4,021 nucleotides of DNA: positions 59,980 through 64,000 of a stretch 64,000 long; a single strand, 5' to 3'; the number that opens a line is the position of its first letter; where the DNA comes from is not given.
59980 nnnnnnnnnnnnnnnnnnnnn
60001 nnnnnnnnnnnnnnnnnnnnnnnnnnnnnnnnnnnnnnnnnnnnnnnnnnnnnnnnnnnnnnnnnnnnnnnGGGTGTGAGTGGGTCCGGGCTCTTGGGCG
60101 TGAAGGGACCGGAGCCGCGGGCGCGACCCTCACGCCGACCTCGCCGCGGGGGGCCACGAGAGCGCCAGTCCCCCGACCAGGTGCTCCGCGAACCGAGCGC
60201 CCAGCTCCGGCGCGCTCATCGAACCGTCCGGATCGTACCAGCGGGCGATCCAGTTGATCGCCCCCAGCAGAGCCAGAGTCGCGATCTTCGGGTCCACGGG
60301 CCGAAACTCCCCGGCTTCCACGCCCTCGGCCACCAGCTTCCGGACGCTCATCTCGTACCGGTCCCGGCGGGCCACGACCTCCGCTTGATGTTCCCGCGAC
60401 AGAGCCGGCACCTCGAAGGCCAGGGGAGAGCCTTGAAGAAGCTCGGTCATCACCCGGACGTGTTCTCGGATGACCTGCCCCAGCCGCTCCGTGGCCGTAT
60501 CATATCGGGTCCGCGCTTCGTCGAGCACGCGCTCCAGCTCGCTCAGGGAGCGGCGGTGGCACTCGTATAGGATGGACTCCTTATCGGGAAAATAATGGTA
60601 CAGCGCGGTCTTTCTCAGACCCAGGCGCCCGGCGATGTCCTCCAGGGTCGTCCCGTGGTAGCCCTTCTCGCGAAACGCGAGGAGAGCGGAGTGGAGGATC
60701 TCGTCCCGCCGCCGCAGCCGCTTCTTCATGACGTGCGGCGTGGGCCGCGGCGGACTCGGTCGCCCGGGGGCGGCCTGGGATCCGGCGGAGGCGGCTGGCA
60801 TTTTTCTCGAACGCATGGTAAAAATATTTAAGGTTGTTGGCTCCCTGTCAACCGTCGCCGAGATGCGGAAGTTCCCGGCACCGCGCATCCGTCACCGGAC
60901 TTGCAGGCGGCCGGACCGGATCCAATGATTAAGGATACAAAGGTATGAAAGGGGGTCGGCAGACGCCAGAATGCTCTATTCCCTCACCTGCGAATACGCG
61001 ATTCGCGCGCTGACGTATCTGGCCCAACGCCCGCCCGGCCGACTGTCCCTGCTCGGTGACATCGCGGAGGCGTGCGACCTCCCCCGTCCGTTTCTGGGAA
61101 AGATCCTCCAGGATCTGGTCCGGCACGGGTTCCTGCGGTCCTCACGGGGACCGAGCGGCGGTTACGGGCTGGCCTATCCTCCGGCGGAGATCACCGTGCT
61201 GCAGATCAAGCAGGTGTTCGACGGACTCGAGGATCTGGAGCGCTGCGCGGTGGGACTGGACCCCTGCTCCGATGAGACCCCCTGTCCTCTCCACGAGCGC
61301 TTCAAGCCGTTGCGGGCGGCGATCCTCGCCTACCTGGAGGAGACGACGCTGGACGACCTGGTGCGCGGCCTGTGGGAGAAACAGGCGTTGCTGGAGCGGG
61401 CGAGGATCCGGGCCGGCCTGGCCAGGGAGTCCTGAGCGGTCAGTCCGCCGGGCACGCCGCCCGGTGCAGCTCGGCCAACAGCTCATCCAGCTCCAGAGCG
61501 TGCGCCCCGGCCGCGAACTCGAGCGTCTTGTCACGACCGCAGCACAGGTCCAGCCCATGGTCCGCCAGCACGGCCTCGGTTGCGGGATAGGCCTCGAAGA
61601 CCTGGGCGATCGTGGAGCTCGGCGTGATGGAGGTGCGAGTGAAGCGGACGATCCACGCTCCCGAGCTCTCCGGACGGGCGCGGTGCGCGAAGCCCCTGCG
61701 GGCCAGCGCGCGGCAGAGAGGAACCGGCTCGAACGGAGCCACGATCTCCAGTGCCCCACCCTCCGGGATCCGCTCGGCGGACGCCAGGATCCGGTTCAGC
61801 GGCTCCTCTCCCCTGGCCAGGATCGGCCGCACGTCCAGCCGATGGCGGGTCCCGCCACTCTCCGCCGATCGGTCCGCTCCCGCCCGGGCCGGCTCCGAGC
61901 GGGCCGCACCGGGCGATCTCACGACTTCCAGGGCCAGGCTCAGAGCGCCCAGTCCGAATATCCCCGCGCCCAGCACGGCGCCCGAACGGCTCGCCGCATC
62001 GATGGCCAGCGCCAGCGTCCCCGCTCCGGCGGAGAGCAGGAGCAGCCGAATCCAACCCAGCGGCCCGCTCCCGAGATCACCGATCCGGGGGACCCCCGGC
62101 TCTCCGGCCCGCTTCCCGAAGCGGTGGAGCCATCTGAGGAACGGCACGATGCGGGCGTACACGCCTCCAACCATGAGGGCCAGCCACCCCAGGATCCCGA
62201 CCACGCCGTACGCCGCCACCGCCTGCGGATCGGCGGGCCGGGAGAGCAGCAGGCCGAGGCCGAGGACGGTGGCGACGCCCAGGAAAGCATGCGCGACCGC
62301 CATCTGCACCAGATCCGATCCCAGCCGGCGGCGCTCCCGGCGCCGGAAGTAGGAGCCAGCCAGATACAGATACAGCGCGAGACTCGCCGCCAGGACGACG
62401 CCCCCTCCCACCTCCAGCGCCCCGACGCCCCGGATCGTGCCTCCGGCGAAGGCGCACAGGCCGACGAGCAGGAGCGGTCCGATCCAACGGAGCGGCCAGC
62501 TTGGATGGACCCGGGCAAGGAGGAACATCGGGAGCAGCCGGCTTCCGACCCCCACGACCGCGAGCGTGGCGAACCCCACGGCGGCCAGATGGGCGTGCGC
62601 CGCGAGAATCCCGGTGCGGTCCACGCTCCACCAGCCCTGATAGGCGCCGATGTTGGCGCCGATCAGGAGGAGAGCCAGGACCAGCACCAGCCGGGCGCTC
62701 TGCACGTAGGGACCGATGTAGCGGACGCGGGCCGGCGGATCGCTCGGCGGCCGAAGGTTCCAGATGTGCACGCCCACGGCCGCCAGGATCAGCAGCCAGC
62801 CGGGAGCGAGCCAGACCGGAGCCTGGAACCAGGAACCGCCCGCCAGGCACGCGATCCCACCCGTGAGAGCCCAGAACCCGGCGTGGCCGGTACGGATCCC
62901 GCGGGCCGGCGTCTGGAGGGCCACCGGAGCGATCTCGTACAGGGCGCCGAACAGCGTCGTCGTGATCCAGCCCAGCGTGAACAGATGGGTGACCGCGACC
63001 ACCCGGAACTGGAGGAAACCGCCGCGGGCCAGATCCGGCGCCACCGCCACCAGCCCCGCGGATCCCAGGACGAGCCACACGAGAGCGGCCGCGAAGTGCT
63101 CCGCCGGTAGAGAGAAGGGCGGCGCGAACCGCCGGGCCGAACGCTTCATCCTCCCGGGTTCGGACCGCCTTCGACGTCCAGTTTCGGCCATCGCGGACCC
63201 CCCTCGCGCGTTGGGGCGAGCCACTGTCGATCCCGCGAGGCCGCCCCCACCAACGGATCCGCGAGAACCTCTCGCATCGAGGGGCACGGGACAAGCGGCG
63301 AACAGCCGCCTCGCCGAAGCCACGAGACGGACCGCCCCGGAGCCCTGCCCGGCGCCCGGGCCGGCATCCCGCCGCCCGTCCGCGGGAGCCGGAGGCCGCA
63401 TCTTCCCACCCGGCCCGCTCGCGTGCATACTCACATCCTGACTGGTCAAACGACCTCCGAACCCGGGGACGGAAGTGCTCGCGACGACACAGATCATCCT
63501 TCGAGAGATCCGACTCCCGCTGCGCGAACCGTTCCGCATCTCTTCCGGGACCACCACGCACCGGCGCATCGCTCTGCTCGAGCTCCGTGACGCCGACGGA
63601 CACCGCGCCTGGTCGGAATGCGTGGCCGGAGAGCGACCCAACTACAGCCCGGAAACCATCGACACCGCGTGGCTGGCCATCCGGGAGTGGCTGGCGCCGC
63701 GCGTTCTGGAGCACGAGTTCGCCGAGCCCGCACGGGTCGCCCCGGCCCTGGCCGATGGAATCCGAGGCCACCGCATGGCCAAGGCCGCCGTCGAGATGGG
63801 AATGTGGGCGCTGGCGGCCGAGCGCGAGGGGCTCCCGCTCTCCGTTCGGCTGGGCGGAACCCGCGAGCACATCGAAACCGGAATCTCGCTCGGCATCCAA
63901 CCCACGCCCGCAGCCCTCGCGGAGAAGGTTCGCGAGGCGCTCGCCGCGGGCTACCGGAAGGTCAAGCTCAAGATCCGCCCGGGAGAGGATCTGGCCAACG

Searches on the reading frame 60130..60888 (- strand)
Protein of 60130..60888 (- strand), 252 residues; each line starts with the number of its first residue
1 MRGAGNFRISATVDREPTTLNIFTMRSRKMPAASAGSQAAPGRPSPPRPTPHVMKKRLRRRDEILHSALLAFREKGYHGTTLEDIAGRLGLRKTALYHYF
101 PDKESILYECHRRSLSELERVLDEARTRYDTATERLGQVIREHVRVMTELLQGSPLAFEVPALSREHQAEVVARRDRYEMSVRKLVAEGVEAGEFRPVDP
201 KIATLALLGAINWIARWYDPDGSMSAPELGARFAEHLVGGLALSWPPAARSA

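Call 13: search_protein_families(library=pfam, proteins=[window:60130-60888:-], max_evalue=0.001)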
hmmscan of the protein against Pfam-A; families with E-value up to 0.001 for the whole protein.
window:60130-60888:- (252 aa): 4 families
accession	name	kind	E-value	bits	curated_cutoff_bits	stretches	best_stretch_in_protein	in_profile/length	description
PF17932.6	TetR_C_24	-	5.5e-33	114.1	26.4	1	130-241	2-114/114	Tetracyclin repressor-like, C-terminal domain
PF00440.29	TetR_N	-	9.3e-14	51.4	24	1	64-108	1-45/47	Bacterial regulatory proteins, tetR family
PF17935.6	TetR_C_27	-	1.1e-07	32.3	26.1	1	132-211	1-81/106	Tetracyclin repressor-like, C-terminal domain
PF21351.2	TetR_C_41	-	0.00026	21.7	27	1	177-218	43-84/108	Tetracyclin repressor-like, C-terminal domain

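Call 60: search_protein_families(library=ncbifam, proteins=[window:60130-60888:-], max_evalue=0.00001)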
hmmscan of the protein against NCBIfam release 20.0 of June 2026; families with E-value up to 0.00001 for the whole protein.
window:60130-60888:- (252 aa): 17 families
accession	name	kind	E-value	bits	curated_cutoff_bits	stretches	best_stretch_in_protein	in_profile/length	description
TIGR03384.1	betaine_BetI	equivalog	9.2e-13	48.3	201.3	1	59-141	8-90/189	choline-binding transcriptional repressor BetI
NF041196.1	ScbR_bind_reg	equivalog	5.3e-12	46.3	150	1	59-203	6-150/191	ScbR family autoregulator-binding transcription factor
NF053878.1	FATransRegFadRBac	equivalog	1e-11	44.9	200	1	62-217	6-164/190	fatty acid metabolism transcriptional regulator FadR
NF001978.0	PRK00767.1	equivalog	1.7e-11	44.3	118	1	52-141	3-92/197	transcriptional regulator BetI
TIGR03968.1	mycofact_TetR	equivalog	4.9e-10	39.3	224.9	1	55-192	5-141/190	mycofactocin system transcriptional regulator MftR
NF011584.0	PRK15008.1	equivalog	8.8e-10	38.8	230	1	60-201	19-160/212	HTH-type transcriptional regulator RutR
TIGR03613.1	RutR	equivalog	7.1e-09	35.8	368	1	59-206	8-155/202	pyrimidine utilization regulatory protein R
NF050111.1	TransRegSACE7040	equivalog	7.3e-09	35.8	250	1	60-147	2-85/186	SACE_7040 family transcriptional regulator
NF053731.1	TransRegFasRMycb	equivalog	3.7e-08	33.4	330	1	57-216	9-166/199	HTH-type transcriptional activator FasR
NF037937.1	septum_RefZ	equivalog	5.6e-08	32.9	180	1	61-147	1-89/195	forespore capture DNA-binding protein RefZ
NF007949.0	PRK10668.1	equivalog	7.5e-08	32.1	271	1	59-132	11-84/216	multidrug efflux transporter transcriptional repressor AcrR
NF033703.1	transcr_KstR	equivalog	8.4e-08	32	280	1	59-159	7-103/185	cholesterol catabolism transcriptional regulator KstR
NF051852.1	efflux_TF_MtrR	exception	1.5e-07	31.4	280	1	58-133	9-84/205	multidrug efflux system transcriptional repressor MtrR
NF051457.1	acryl_TF_AcuR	equivalog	7.1e-07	28.7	247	1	48-196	7-160/204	acrylate utilization transcriptional regulator AcuR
NF008647.0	PRK11640.1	equivalog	1.5e-06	28.5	267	1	60-113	2-55/191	transcriptional regulator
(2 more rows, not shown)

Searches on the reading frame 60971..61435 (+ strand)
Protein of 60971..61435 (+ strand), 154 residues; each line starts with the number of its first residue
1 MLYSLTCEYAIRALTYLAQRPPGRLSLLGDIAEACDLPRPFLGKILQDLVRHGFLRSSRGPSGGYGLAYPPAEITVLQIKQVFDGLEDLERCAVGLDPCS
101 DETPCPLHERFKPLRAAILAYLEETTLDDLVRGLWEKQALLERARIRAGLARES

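Call 13: search_protein_families(library=pfam, proteins=[window:60971-61435:+], max_evalue=0.001)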
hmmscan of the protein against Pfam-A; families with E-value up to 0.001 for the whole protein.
window:60971-61435:+ (154 aa): 3 families
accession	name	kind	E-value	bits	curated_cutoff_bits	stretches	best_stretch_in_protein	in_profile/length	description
PF02082.26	Rrf2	-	1.1e-31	110.1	30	1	6-132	4-131/132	Iron-dependent Transcriptional regulator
PF12802.13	MarR_2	-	2.8e-05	24.6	27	1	11-59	8-54/61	MarR family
PF09339.16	HTH_IclR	-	3.3e-05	24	22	1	11-57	6-50/52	IclR helix-turn-helix domain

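Call 46: find_encoding_contigs(protein=window:60971-61435:+, flank=10000, max_places=2)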
Protein window:60971-61435:+ (154 aa): 2 contigs read that carry it; 2 places shown.
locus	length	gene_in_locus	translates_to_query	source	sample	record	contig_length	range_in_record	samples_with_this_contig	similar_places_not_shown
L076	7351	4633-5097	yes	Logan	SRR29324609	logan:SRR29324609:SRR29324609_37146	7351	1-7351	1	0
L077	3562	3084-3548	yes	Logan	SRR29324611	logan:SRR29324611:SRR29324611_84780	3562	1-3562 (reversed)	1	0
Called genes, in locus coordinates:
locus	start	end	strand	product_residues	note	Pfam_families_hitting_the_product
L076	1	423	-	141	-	?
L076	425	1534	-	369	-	PF00378:ECH_1, PF16113:ECH_2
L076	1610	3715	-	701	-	-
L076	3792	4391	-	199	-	PF00440:TetR_N, PF17932:TetR_C_24, PF17935:TetR_C_27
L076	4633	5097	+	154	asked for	PF02082:Rrf2, PF09339:HTH_IclR (faint)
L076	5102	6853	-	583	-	PF10006:DUF2249, PF04405:ScdA_N (weak)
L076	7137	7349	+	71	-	?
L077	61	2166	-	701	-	-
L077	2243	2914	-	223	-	PF00440:TetR_N, PF17932:TetR_C_24, PF17935:TetR_C_27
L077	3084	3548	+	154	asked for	PF02082:Rrf2, PF09339:HTH_IclR (faint)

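Call 60: search_protein_families(library=ncbifam, proteins=[window:60971-61435:+], max_evalue=0.00001)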
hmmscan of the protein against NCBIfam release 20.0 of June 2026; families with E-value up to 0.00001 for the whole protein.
window:60971-61435:+ (154 aa): 7 families
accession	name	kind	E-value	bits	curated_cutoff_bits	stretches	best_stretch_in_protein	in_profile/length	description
TIGR00738.1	rrf2_super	superfamily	1e-30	106.3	73.3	1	1-132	1-132/132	Rrf2 family transcriptional regulator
NF008886.0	PRK11920.1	equivalog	3.2e-16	59.4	193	1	7-138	7-138/153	iron-responsive transcriptional regulator RirA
TIGR02944.1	suf_reg_Xantho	equivalog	3.4e-15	56.6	110.65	1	7-130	8-130/130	SUF system Fe-S cluster assembly regulator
NF008240.0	PRK11014.1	equivalog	3.7e-15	56.2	182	1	7-133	7-130/141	nitric oxide-sensing transcriptional repressor NsrR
TIGR02010.1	IscR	equivalog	3.9e-15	55.9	207.55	1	7-132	7-131/135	Fe-S cluster assembly transcriptional regulator IscR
NF047409.1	Cys_reg_CymR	equivalog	1.8e-10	41.1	195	1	7-132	7-125/139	cysteine metabolism transcriptional regulator CymR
NF008110.0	PRK10857.1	equivalog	1.5e-09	37.8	275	1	8-132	8-131/164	Fe-S cluster assembly transcriptional regulator IscR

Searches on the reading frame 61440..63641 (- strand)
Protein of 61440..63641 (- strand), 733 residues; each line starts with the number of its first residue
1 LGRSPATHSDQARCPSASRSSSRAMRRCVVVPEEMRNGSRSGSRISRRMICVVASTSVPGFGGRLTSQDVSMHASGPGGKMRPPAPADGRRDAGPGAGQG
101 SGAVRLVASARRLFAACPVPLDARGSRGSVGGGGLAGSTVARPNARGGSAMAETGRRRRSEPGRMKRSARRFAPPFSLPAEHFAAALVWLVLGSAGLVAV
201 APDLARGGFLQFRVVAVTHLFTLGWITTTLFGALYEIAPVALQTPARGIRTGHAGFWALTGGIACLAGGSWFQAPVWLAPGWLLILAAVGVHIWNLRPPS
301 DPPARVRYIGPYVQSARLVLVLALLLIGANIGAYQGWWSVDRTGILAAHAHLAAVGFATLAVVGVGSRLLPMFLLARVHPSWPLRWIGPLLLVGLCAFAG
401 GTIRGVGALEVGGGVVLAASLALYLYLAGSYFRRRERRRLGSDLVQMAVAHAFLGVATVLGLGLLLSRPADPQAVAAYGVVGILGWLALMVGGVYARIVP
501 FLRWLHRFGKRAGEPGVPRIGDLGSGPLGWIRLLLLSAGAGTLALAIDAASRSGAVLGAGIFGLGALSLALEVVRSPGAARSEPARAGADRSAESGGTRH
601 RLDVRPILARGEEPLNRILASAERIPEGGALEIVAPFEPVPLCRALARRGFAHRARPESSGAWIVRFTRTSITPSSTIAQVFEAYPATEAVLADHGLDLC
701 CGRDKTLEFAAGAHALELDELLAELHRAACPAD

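Call 13: search_protein_families(library=pfam, proteins=[window:61440-63641:-], max_evalue=0.001)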
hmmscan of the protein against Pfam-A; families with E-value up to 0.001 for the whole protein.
window:61440-63641:- (733 aa): 2 families
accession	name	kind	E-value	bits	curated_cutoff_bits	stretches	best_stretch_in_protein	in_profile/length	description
PF10006.14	DUF2249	-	6.2e-14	52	29.5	1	602-669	2-70/70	Uncharacterized conserved protein (DUF2249)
PF04405.19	ScdA_N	-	2.4e-07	30.8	32.5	1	676-728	3-55/56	Domain of Unknown function (DUF542)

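Call 60: search_protein_families(library=ncbifam, proteins=[window:61440-63641:-], max_evalue=0.00001)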
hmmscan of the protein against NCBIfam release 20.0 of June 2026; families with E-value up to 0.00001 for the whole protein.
window:61440-63641:- (733 aa): 0 families

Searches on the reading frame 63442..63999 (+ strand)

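Call 61: search_protein_families(library=pfam, proteins=[window:63442-63999:+], max_evalue=0.001)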
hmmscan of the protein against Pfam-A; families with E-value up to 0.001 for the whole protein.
window:63442-63999:+ (186 aa): 1 family
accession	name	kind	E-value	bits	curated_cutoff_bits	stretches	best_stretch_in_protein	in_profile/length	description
PF02746.21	MR_MLE_N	-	1.3e-09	38.7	22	1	18-137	4-116/117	Mandelate racemase / muconate lactonizing enzyme, N-terminal domain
